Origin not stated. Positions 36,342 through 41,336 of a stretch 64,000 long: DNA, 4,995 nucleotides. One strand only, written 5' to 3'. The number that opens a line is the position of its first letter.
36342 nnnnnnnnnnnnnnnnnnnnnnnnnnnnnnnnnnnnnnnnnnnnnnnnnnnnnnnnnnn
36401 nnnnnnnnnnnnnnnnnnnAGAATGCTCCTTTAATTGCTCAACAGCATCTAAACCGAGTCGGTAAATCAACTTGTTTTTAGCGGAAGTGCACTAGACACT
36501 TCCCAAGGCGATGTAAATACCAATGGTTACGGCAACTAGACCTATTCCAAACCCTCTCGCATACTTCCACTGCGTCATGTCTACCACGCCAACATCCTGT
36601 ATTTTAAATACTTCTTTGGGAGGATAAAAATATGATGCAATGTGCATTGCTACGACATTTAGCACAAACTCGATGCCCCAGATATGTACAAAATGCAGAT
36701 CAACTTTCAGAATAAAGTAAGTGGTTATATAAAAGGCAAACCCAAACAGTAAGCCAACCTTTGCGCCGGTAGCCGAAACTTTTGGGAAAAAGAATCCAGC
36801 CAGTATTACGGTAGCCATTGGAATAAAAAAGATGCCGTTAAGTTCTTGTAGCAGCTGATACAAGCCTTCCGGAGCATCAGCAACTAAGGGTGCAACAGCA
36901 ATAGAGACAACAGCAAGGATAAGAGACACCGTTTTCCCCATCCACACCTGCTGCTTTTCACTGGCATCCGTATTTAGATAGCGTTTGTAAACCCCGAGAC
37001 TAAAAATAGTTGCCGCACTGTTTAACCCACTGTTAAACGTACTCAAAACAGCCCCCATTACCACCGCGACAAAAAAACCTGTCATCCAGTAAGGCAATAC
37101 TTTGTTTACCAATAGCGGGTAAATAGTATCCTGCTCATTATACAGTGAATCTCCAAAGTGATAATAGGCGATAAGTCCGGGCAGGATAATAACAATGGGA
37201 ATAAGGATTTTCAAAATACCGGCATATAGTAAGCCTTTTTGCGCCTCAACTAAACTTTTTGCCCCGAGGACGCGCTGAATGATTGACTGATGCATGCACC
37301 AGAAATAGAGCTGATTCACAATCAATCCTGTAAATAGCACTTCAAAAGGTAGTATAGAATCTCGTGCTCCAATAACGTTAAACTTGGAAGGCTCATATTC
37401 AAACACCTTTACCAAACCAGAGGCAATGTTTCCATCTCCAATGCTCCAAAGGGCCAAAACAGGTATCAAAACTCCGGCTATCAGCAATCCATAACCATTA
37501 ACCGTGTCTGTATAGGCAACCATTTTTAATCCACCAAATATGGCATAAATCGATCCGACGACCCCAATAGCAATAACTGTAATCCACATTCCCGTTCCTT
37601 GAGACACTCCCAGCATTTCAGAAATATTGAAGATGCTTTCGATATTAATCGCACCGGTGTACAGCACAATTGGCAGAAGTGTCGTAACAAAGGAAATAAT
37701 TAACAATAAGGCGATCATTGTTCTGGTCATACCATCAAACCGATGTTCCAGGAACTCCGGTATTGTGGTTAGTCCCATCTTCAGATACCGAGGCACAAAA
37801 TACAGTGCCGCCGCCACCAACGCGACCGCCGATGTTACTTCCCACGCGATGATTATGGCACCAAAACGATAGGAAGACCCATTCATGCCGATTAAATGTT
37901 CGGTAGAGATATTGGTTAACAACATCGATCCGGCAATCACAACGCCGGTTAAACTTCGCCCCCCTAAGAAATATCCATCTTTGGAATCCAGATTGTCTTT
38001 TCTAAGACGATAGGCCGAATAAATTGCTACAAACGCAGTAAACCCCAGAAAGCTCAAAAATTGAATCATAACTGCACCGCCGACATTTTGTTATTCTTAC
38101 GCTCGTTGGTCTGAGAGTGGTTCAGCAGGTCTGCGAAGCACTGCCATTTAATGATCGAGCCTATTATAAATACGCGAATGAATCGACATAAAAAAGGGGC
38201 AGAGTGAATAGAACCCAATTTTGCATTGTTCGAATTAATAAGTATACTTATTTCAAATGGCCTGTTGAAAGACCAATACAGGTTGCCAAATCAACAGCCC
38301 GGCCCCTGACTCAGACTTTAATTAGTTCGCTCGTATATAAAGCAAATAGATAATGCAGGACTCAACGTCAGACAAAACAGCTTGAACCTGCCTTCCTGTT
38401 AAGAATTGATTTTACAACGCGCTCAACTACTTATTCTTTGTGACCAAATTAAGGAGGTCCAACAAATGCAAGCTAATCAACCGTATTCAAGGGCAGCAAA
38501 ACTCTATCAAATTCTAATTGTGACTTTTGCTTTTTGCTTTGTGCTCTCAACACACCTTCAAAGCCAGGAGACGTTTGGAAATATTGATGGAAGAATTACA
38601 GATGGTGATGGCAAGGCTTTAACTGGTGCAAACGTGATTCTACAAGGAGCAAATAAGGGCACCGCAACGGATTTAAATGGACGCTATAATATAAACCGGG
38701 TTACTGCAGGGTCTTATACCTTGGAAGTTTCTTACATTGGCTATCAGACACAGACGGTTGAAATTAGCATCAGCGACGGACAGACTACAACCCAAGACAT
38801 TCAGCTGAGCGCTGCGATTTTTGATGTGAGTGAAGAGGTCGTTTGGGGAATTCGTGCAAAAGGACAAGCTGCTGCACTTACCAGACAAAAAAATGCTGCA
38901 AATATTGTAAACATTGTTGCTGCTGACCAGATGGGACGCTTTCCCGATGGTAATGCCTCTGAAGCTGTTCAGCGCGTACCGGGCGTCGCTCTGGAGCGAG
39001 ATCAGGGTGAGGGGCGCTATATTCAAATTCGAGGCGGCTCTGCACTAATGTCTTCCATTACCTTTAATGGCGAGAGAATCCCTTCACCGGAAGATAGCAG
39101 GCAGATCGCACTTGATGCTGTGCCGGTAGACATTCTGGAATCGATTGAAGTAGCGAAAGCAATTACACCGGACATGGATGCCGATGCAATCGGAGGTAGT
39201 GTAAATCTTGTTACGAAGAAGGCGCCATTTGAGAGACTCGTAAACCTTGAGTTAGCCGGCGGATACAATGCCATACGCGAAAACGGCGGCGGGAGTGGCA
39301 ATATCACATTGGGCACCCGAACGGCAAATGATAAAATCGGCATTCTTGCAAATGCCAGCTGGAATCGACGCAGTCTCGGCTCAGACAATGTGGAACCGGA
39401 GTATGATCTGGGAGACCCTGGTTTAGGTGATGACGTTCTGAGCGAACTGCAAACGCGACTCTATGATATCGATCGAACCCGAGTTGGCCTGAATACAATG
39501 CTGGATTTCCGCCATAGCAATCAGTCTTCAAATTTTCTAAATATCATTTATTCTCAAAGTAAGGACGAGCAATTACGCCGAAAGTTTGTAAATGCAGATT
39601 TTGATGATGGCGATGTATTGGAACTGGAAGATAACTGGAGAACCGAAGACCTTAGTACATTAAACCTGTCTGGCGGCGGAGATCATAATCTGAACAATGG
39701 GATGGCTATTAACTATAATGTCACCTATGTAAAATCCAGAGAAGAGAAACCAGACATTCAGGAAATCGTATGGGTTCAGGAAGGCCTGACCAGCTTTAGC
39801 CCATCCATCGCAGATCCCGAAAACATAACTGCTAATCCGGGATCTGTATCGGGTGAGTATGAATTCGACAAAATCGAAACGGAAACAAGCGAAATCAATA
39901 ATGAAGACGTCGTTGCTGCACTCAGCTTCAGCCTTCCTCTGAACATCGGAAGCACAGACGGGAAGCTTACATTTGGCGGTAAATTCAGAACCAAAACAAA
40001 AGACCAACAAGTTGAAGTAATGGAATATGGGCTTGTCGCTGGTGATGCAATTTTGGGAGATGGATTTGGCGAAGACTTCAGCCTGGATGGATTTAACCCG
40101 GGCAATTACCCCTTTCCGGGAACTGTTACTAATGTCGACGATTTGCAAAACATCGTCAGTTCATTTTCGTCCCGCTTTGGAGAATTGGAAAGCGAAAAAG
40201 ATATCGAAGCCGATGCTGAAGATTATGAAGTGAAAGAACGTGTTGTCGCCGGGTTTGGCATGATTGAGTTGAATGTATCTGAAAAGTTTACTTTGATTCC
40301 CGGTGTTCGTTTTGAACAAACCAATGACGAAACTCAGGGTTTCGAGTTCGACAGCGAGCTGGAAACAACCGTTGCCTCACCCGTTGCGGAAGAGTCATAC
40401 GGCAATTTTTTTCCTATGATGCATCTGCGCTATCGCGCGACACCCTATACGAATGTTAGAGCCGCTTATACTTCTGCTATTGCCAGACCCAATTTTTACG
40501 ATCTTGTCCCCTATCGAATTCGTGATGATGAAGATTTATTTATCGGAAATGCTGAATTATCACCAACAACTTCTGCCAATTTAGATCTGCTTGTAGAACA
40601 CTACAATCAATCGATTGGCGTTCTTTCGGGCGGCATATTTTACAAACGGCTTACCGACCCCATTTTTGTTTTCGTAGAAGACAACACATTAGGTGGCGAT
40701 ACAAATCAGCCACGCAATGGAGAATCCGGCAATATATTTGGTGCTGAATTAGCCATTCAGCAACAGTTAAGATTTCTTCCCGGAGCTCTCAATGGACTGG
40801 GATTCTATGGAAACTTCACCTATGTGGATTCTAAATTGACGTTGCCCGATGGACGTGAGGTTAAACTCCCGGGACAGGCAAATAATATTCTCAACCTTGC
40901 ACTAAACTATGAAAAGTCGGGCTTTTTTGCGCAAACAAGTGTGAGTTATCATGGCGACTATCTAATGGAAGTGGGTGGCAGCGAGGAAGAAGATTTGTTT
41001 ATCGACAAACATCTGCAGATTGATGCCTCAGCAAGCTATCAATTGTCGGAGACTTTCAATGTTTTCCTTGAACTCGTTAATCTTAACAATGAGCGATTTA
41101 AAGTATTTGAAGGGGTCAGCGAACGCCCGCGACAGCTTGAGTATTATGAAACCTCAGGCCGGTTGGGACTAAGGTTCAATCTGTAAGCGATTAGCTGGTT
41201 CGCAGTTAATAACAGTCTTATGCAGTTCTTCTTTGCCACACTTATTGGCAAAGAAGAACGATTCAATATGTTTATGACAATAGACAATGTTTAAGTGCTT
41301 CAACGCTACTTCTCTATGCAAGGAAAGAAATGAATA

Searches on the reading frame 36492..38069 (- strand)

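Call 63: search_protein_families(library=pfam, proteins=[window:36492-38069:-], max_evalue=0.0001)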
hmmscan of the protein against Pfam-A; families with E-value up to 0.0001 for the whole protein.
window:36492-38069:- (525 aa): 1 family
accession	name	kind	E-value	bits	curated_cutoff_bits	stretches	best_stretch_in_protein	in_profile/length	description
PF00474.23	SSF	-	2.9e-55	188.3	22.8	1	33-443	1-406/406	Sodium:solute symporter family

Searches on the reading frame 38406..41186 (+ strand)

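Call 63: search_protein_families(library=pfam, proteins=[window:38406-41186:+], max_evalue=0.0001)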
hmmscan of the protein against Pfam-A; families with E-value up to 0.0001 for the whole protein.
window:38406-41186:+ (926 aa): 5 families
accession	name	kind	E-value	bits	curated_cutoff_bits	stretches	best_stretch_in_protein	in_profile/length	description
PF00593.30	TonB_dep_Rec_b-barrel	-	8.2e-29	102.2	27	1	387-893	38-436/436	TonB dependent receptor-like, beta-barrel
PF14905.12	OMP_b-brl_3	-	9.5e-23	81.3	27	1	597-857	98-343/408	Outer membrane protein beta-barrel family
PF13715.12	CarbopepD_reg_2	-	2e-21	76.2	32.2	1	60-146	1-88/88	CarboxypepD_reg-like domain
PF13620.12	CarboxypepD_reg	-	5.8e-20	71.9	32.3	1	60-135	2-82/82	Carboxypeptidase regulatory-like domain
PF07715.20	Plug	-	2.2e-15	57.5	23.9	1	161-264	2-106/107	TonB-dependent Receptor Plug Domain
